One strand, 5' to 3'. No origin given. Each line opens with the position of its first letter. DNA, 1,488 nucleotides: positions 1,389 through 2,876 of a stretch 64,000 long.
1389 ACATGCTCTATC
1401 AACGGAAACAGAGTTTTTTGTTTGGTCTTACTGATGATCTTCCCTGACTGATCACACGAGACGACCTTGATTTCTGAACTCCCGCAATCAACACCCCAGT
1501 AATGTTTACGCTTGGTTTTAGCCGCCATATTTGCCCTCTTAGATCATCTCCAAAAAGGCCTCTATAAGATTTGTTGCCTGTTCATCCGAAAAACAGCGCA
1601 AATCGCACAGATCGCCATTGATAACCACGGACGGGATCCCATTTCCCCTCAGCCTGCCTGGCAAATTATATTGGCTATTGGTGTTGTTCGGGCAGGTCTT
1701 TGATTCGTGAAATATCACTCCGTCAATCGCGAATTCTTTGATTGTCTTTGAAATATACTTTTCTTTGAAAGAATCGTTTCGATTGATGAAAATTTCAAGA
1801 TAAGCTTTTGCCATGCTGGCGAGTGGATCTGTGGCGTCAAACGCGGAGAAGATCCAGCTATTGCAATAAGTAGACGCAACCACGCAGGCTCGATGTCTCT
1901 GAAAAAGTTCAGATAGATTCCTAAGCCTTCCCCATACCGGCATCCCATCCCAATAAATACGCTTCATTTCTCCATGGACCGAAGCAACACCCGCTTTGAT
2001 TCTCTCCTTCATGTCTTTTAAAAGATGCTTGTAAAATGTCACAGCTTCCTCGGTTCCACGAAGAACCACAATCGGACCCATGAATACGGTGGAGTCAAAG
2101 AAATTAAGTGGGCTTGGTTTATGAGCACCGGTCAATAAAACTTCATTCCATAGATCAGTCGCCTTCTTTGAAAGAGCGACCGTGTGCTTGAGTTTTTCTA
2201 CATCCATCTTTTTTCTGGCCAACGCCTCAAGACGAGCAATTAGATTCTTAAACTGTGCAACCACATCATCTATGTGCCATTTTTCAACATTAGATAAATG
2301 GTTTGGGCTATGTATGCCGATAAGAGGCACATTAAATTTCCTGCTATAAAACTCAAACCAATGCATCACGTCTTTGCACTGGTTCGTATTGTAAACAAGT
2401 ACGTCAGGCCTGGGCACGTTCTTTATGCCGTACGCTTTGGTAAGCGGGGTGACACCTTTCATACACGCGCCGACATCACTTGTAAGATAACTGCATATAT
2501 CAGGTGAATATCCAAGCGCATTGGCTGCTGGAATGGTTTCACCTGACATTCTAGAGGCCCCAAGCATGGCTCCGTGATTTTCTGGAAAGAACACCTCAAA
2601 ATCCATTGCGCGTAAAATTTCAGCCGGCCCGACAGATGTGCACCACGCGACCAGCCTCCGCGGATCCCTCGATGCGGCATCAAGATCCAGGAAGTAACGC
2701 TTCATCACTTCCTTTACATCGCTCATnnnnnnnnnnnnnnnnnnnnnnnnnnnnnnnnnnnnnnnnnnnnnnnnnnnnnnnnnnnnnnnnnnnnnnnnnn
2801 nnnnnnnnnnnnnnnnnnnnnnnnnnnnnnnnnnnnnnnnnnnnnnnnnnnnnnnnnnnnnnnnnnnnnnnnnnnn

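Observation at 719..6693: hcrCAB-type molybdo-reductase genes co-operonic with a lone HgdB-like subunit and an HgdC-like ATPase activase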

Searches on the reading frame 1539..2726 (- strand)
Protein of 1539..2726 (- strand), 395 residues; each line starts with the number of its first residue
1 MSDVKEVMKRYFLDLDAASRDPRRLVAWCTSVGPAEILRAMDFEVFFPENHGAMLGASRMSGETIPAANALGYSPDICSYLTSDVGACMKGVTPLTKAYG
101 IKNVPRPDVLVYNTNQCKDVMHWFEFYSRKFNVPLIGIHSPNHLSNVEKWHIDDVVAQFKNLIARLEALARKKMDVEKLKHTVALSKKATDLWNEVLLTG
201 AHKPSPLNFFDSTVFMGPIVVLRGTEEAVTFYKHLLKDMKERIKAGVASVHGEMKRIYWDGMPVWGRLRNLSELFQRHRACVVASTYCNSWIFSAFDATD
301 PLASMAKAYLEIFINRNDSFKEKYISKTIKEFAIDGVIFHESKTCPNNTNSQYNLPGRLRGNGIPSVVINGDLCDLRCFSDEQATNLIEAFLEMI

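Call 5: search_protein_families(library=pfam, proteins=[window:1539-2726:-])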
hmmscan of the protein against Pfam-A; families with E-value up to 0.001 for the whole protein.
window:1539-2726:- (395 aa): 1 family
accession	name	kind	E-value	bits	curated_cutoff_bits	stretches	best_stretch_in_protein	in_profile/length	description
PF06050.19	HGD-D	-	1e-65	223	28.4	1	32-395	3-342/342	2-hydroxyglutaryl-CoA dehydratase, D-component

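Call 7: search_protein_families(library=ncbifam, proteins=[window:1539-2726:-], max_evalue=0.00001)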
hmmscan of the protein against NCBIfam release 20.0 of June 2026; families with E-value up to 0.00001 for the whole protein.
window:1539-2726:- (395 aa): 4 families
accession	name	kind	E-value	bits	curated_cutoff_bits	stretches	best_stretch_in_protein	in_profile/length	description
NF052455.1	HyiscapDhHadB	equivalog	1.2e-66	225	750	1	5-394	9-393/398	(R)-2-hydroxyisocaproyl-CoA dehydratase subunit alpha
TIGR02260.1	benz_CoA_red_B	equivalog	3.3e-47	161.1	486.55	1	5-395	12-413/413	benzoyl-CoA reductase subunit B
NF040772.1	double_cubane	equivalog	2e-20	73.1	350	1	6-395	3-372/372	double-cubane-cluster-containing anaerobic reductase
TIGR03191.1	benz_CoA_bzdO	equivalog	1.3e-19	70.8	448.6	1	59-287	69-291/430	benzoyl-CoA reductase, bzd-type, subunit O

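Call 8: find_homologous_proteins(query=window:1539-2726:-, max_evalue=1e-10)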
Query window:1539-2726:- (395 aa): 7461 proteins with E <= 1e-10 among 8000 candidates; the best 120 are listed.
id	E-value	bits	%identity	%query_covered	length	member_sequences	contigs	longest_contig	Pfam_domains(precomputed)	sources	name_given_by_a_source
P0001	1.4e-271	918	100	100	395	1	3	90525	PF06050.20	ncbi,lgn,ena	ncbi:MAG: 2-hydroxyacyl-CoA dehydratase family protein [Bdellovibrionota bacterium]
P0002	9.4e-195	665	71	100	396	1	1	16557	PF06050.20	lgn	-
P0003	1.3e-193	661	72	99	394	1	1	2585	PF06050.20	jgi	jgi:benzoyl-CoA reductase/2-hydroxyglutaryl-CoA dehydratase subunit BcrC/BadD/HgdB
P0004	4.8e-193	659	70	99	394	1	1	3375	PF06050.20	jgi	jgi:benzoyl-CoA reductase/2-hydroxyglutaryl-CoA dehydratase subunit BcrC/BadD/HgdB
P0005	6.4e-193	659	70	99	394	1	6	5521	PF06050.20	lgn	-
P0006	8.9e-193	659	70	99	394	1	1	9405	PF06050.20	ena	-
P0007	1.7e-192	658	70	99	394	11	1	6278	PF06050.20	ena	-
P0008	3.2e-192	657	70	99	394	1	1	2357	PF06050.20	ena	-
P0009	4.4e-192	656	70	99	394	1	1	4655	PF06050.20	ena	-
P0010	8.2e-192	655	71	99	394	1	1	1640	PF06050.20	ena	-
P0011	8.6e-192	655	70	99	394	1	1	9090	PF06050.20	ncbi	-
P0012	1.1e-191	655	70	99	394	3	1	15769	PF06050.20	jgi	jgi:benzoyl-CoA reductase/2-hydroxyglutaryl-CoA dehydratase subunit BcrC/BadD/HgdB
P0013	1.2e-191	655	70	99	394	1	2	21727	PF06050.20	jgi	-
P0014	1.2e-191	655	70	99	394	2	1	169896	PF06050.20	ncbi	-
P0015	1.8e-191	654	69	99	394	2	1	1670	PF06050.20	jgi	jgi:benzoyl-CoA reductase/2-hydroxyglutaryl-CoA dehydratase subunit BcrC/BadD/HgdB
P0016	2.2e-191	654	70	99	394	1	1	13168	PF06050.20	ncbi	-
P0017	2.3e-191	654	70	99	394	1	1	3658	PF06050.20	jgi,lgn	jgi:benzoyl-CoA reductase/2-hydroxyglutaryl-CoA dehydratase subunit BcrC/BadD/HgdB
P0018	3.1e-191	653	70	99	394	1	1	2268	PF06050.20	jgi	-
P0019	5.8e-191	653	69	99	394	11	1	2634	PF06050.20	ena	-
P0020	5.9e-191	653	70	99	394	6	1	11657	PF06050.20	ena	-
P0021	1.5e-190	651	69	99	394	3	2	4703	PF06050.20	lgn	-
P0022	2.1e-190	651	69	99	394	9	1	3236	PF06050.20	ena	-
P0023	2.1e-190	651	69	99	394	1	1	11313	PF06050.20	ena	-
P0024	2.8e-190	650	70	100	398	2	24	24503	PF06050.20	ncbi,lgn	ncbi:MAG: hypothetical protein AMXMBFR34_19760 [Myxococcaceae bacterium]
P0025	2.9e-190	650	69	99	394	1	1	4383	PF06050.20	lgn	-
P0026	2.9e-190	650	69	99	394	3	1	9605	PF06050.20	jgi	jgi:benzoyl-CoA reductase/2-hydroxyglutaryl-CoA dehydratase subunit BcrC/BadD/HgdB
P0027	5.4e-190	649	69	99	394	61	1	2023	PF06050.20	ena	-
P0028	5.5e-190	649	69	99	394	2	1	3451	PF06050.20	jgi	-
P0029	7.5e-190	649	69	99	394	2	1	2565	PF06050.20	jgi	jgi:benzoyl-CoA reductase/2-hydroxyglutaryl-CoA dehydratase subunit BcrC/BadD/HgdB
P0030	8.5e-190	649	69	99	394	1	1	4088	PF06050.20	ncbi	-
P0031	8.5e-190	649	69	99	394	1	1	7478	PF06050.20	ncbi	-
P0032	1.0e-189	648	70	99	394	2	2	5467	PF06050.20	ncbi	-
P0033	1.1e-189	648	69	99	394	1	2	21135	PF06050.20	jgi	jgi:benzoyl-CoA reductase/2-hydroxyglutaryl-CoA dehydratase subunit BcrC/BadD/HgdB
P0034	1.1e-189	648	69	99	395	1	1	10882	PF06050.20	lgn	-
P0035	1.2e-189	648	70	99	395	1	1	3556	PF06050.20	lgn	-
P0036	1.4e-189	648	68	99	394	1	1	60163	PF06050.20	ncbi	-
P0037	1.6e-189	648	70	99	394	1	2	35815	PF06050.20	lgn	-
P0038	1.9e-189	648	70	99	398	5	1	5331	PF06050.20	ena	-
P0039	2.0e-189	647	70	99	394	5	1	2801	PF06050.20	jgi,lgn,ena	-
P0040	2.8e-189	647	69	99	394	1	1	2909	PF06050.20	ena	-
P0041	2.8e-189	647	69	99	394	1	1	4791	PF06050.20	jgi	-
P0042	3.7e-189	647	69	99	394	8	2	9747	PF06050.20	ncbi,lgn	-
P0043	5.0e-189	646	69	99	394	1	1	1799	PF06050.20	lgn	-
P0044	7.2e-189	646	68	99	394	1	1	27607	PF06050.20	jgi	jgi:benzoyl-CoA reductase/2-hydroxyglutaryl-CoA dehydratase subunit BcrC/BadD/HgdB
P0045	9.2e-189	645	68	99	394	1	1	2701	PF06050.20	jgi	jgi:benzoyl-CoA reductase/2-hydroxyglutaryl-CoA dehydratase subunit BcrC/BadD/HgdB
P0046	1.5e-188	645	68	99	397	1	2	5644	PF06050.20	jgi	-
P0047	2.6e-188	644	69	99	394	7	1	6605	PF06050.20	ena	-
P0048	3.4e-188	643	69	100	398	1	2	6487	PF06050.20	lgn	-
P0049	6.1e-188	643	68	99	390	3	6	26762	PF06050.20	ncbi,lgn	-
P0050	6.5e-188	643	68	99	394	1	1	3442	PF06050.20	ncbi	ncbi:MAG: 2-hydroxyacyl-CoA dehydratase family protein [Gammaproteobacteria bacterium]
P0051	1.4e-187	641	68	100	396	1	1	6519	PF06050.20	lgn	-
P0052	2.1e-187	641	67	99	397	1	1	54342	PF06050.20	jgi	jgi:benzoyl-CoA reductase/2-hydroxyglutaryl-CoA dehydratase subunit BcrC/BadD/HgdB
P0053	2.6e-187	641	68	99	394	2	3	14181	PF06050.20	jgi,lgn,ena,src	jgi:benzoyl-CoA reductase/2-hydroxyglutaryl-CoA dehydratase subunit BcrC/BadD/HgdB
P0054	3.5e-187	640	69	99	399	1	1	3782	PF06050.20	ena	-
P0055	3.8e-187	640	69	99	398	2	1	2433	PF06050.20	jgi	-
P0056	1.3e-186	638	67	99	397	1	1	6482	PF06050.20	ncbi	-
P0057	4.4e-186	636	69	100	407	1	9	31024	PF06050.20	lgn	-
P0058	7.3e-186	636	68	100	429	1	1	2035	PF06050.20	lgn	-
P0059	8.8e-186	635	68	99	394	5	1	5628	PF06050.20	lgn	-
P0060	2.7e-184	631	66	99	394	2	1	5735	PF06050.20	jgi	jgi:benzoyl-CoA reductase/2-hydroxyglutaryl-CoA dehydratase subunit BcrC/BadD/HgdB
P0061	5.2e-184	630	67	99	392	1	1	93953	PF06050.20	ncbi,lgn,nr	ncbi:MAG: 2-hydroxyacyl-CoA dehydratase family protein [Emcibacter sp.]|nr:2-hydroxyacyl-CoA dehydra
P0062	7.0e-184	629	67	99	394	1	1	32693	PF06050.20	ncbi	-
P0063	9.8e-184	629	67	99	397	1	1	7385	PF06050.20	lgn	-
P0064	1.1e-183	629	68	99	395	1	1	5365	PF06050.20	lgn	-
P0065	1.6e-183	628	67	99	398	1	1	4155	PF06050.20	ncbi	-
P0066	1.6e-183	628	67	99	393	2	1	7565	PF06050.20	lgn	-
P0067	2.1e-183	628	66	99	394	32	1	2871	PF06050.20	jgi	jgi:benzoyl-CoA reductase/2-hydroxyglutaryl-CoA dehydratase subunit BcrC/BadD/HgdB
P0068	2.4e-183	627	66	100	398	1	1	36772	PF06050.20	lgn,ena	-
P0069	2.9e-183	627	66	99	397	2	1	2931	PF06050.20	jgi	-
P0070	3.1e-183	627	66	99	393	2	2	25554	PF06050.20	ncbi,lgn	-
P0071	4.0e-183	627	69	98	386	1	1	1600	PF06050.20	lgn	-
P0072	4.5e-183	627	68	99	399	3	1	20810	PF06050.20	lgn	-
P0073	5.1e-183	626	67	99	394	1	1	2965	PF06050.20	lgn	-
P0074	9.8e-183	625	66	99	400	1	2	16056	PF06050.20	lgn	-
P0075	9.9e-183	625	66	99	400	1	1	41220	PF06050.20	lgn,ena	-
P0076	1.0e-182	625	67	99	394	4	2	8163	PF06050.20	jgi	jgi:benzoyl-CoA reductase/2-hydroxyglutaryl-CoA dehydratase subunit BcrC/BadD/HgdB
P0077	2.7e-182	624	67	99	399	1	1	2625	PF06050.20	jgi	-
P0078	4.9e-182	623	66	99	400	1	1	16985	PF06050.20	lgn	-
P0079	1.9e-181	621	68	98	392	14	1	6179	PF06050.20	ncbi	-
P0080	3.1e-181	621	66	99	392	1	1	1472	PF06050.20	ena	-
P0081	5.9e-181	620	66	99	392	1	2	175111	PF06050.20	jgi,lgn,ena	-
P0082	6.9e-181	619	65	99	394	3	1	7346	PF06050.20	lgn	-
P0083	7.2e-181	619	65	99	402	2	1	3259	PF06050.20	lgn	-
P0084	7.6e-181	619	66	99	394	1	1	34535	PF06050.20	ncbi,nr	ncbi:MAG: 2-hydroxyacyl-CoA dehydratase [Deltaproteobacteria bacterium]|nr:2-hydroxyacyl-CoA dehydra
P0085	1.1e-180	619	67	98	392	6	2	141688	PF06050.20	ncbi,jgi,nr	ncbi:MAG: 2-hydroxyglutaryl-CoA dehydratase [Alphaproteobacteria bacterium]|nr:MAG: 2-hydroxyglutary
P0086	2.1e-180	618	67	98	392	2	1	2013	PF06050.20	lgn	-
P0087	3.0e-180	617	66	99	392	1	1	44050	PF06050.20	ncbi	-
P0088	3.0e-180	617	67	99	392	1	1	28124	PF06050.20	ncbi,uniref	ncbi:Similar to benzoyl-CoA reductase subunit B [hydrothermal vent metagenome]|uniref:Similar to ben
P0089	4.1e-180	617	66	99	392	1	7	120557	PF06050.20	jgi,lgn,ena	-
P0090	6.5e-180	616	68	98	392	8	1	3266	PF06050.20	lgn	-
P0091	8.5e-180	616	66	99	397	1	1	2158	PF06050.20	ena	-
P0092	8.7e-180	616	65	99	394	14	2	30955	PF06050.20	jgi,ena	-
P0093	1.4e-179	615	67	98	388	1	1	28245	PF06050.20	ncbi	-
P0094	1.7e-179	615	65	99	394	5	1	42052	PF06050.20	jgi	jgi:benzoyl-CoA reductase/2-hydroxyglutaryl-CoA dehydratase subunit BcrC/BadD/HgdB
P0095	2.6e-179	614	67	98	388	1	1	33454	PF06050.20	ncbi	-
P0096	3.1e-179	614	68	98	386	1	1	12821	PF06050.20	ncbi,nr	ncbi:MAG: 2-hydroxyacyl-CoA dehydratase [Deltaproteobacteria bacterium]|nr:2-hydroxyacyl-CoA dehydra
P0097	4.5e-179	613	66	98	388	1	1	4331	PF06050.20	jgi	-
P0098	5.1e-179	613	66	99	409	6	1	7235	PF06050.20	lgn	-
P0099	5.9e-179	613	65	99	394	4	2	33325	PF06050.20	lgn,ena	-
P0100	1.1e-178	612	67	99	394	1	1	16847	PF06050.20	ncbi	-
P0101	1.3e-178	612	67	98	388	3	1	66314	PF06050.20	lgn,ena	-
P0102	3.8e-178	610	64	99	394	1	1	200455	PF06050.20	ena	-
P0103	4.1e-178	610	66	99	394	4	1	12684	PF06050.20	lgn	-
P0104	4.2e-178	610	66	99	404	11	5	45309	PF06050.20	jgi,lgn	-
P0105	4.7e-178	610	67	99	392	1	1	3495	PF06050.20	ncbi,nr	ncbi:MAG: 2-hydroxyacyl-CoA dehydratase [Emcibacter sp.]|nr:2-hydroxyacyl-CoA dehydratase [Emcibacte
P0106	6.2e-178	610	64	99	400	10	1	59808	PF06050.20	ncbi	-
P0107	9.0e-178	609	66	98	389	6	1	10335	PF06050.20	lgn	-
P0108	1.7e-177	608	65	99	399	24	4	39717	PF06050.20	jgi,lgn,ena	jgi:benzoyl-CoA reductase/2-hydroxyglutaryl-CoA dehydratase subunit BcrC/BadD/HgdB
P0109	1.9e-177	608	66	98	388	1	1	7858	PF06050.20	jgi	-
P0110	3.1e-177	607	66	98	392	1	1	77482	PF06050.20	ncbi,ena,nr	ncbi:MAG: 2-hydroxyglutaryl-CoA dehydratase [Alphaproteobacteria bacterium]|nr:MAG: 2-hydroxyglutary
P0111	3.7e-177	607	66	98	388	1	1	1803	PF06050.20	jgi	-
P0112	5.2e-177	607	65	99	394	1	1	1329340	PF06050.20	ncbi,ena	-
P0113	8.3e-177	606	66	99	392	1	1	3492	PF06050.20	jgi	-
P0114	1.1e-176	606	65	98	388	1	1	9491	PF06050.20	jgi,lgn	-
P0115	8.8e-176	603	65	99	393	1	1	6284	PF06050.20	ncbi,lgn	-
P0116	1.1e-175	602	65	98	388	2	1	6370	PF06050.20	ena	-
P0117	2.9e-175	601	65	99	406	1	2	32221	PF06050.20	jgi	jgi:benzoyl-CoA reductase/2-hydroxyglutaryl-CoA dehydratase subunit BcrC/BadD/HgdB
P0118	3.4e-175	601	66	99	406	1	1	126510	PF06050.20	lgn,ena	-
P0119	8.6e-175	599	65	99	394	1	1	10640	PF06050.20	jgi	-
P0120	2.3e-174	598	64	99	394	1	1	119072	PF06050.20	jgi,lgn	-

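Call 9: find_encoding_contigs(protein=P0014, flank=10000, max_places=2)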
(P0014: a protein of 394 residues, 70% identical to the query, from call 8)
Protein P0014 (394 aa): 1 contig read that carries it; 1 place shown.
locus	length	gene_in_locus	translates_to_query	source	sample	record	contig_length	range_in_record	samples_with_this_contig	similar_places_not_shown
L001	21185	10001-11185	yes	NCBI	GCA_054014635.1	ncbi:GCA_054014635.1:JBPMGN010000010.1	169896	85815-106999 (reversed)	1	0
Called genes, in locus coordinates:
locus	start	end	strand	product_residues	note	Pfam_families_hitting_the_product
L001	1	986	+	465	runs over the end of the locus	PF04055:Radical_SAM, PF13353:Fer4_12 (weak)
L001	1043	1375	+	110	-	PF08992:QH-AmDH_gamma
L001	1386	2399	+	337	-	PF02239:Cytochrom_D1 (faint)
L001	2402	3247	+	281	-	-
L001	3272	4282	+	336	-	PF01136:Peptidase_U32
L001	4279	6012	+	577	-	PF00664:ABC_membrane, PF00005:ABC_tran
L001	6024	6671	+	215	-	PF00082:Peptidase_S8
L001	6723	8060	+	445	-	PF01554:MatE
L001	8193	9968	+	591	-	PF00501:AMP-binding, PF23562:AMP-binding_C_3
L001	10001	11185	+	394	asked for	PF06050:HGD-D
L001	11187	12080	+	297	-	PF01869:BcrAD_BadFG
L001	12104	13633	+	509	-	PF01425:Amidase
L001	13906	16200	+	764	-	PF07715:Plug, PF00593:TonB_dep_Rec_b-barrel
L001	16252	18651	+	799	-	PF01804:Penicil_amidase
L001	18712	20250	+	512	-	PF00501:AMP-binding, PF13193:AMP-binding_C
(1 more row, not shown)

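Call 10: find_encoding_contigs(protein=P0112, flank=10000, max_places=2)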
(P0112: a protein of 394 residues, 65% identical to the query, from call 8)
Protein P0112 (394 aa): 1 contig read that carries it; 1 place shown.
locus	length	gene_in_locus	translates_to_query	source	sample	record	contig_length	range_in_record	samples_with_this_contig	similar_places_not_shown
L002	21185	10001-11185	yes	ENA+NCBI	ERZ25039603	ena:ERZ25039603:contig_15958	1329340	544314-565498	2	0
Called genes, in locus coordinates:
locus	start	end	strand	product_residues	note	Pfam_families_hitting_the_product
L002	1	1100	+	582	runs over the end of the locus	PF00501:AMP-binding, PF23562:AMP-binding_C_3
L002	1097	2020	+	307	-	PF02558:ApbA, PF03807:F420_oxidored (weak), PF08546:ApbA_C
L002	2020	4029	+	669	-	PF02737:3HCDH_N, PF00725:3HCDH, PF00378:ECH_1, PF16113:ECH_2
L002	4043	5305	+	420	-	PF00108:Thiolase_N, PF02803:Thiolase_C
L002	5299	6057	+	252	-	PF00106:adh_short, PF23441:SDR (weak), PF08659:KR, PF13561:adh_short_C2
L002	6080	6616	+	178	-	PF00111:Fer2 (weak), PF13085:Fer2_3 (weak), PF01799:Fer2_2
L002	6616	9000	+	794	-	PF01315:Ald_Xan_dh_C, PF02738:MoCoBD_1, PF20256:MoCoBD_2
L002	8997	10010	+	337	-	PF00941:FAD_binding_5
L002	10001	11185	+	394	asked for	PF06050:HGD-D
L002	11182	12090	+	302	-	PF01869:BcrAD_BadFG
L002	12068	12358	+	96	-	PF13237:Fer4_10 (weak)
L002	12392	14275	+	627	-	PF01558:POR, PF01855:POR_N, PF17147:PFOR_II (weak)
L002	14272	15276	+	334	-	PF02775:TPP_enzyme_C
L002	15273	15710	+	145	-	PF13279:4HBT_2, PF03061:4HBT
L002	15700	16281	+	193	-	PF12804:NTP_transf_3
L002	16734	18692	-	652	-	PF00005:ABC_tran, PF02463:SMC_N (faint), PF13476:AAA_23 (faint), PF12848:ABC_tran_Xtn, PF00005:ABC_tran, PF13304:AAA_21 (weak), PF16326:ABC_tran_CTD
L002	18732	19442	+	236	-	PF02678:Pirin, PF17954:Pirin_C_2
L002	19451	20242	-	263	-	PF06966:DUF1295, PF02544:Steroid_dh (weak), PF04191:PEMT (weak)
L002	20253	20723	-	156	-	PF01668:SmpB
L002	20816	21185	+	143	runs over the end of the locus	PF10604:Polyketide_cyc2, PF03364:Polyketide_cyc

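Call 11: find_encoding_contigs(protein=P0061, flank=10000, max_places=2)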
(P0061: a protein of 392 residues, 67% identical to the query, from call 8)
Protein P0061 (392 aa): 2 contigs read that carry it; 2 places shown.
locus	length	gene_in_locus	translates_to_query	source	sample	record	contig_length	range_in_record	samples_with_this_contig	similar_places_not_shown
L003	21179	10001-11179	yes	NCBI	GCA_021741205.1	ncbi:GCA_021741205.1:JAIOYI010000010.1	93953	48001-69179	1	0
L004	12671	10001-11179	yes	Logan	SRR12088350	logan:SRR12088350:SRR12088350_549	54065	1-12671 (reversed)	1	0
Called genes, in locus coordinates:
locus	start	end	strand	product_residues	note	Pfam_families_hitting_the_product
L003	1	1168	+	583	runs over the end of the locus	PF00501:AMP-binding, PF23562:AMP-binding_C_3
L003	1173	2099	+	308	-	PF02558:ApbA, PF08546:ApbA_C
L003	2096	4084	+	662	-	PF02737:3HCDH_N, PF03446:NAD_binding_2 (faint), PF00725:3HCDH, PF00378:ECH_1, PF16113:ECH_2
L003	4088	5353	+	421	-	PF00108:Thiolase_N, PF02803:Thiolase_C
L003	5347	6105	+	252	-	PF00106:adh_short, PF08659:KR, PF13561:adh_short_C2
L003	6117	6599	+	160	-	PF00111:Fer2, PF13085:Fer2_3 (weak), PF01799:Fer2_2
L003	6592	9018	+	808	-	PF01315:Ald_Xan_dh_C, PF02738:MoCoBD_1, PF20256:MoCoBD_2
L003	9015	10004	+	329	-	PF00941:FAD_binding_5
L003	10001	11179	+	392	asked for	PF06050:HGD-D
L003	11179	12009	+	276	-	PF01869:BcrAD_BadFG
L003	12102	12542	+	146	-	PF13279:4HBT_2 (weak)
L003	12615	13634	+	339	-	PF00106:adh_short (weak), PF01073:3Beta_HSD, PF01370:Epimerase, PF02719:Polysacc_synt_2, PF04321:RmlD_sub_bind, PF07993:NAD_binding_4, PF13460:NAD_binding_10, PF16363:GDP_Man_Dehyd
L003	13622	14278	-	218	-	-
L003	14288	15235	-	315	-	PF01073:3Beta_HSD, PF01370:Epimerase, PF03435:Sacchrp_dh_NADP (weak), PF04321:RmlD_sub_bind, PF05368:NmrA, PF07993:NAD_binding_4 (faint), PF13460:NAD_binding_10, PF16363:GDP_Man_Dehyd (weak)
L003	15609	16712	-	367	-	PF13776:DUF4172, PF02661:Fic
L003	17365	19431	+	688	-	PF00724:Oxidored_FMN, PF07992:Pyr_redox_2, PF00070:Pyr_redox (faint), PF00890:FAD_binding_2 (weak), PF13450:NAD_binding_8 (weak), PF22620:OYE-like_second_a-b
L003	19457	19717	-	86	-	PF01541:GIY-YIG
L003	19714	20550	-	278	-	PF00756:Esterase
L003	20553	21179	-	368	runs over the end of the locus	PF08240:ADH_N, PF00107:ADH_zinc_N, PF13602:ADH_zinc_N_2 (weak)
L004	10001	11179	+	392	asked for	PF06050:HGD-D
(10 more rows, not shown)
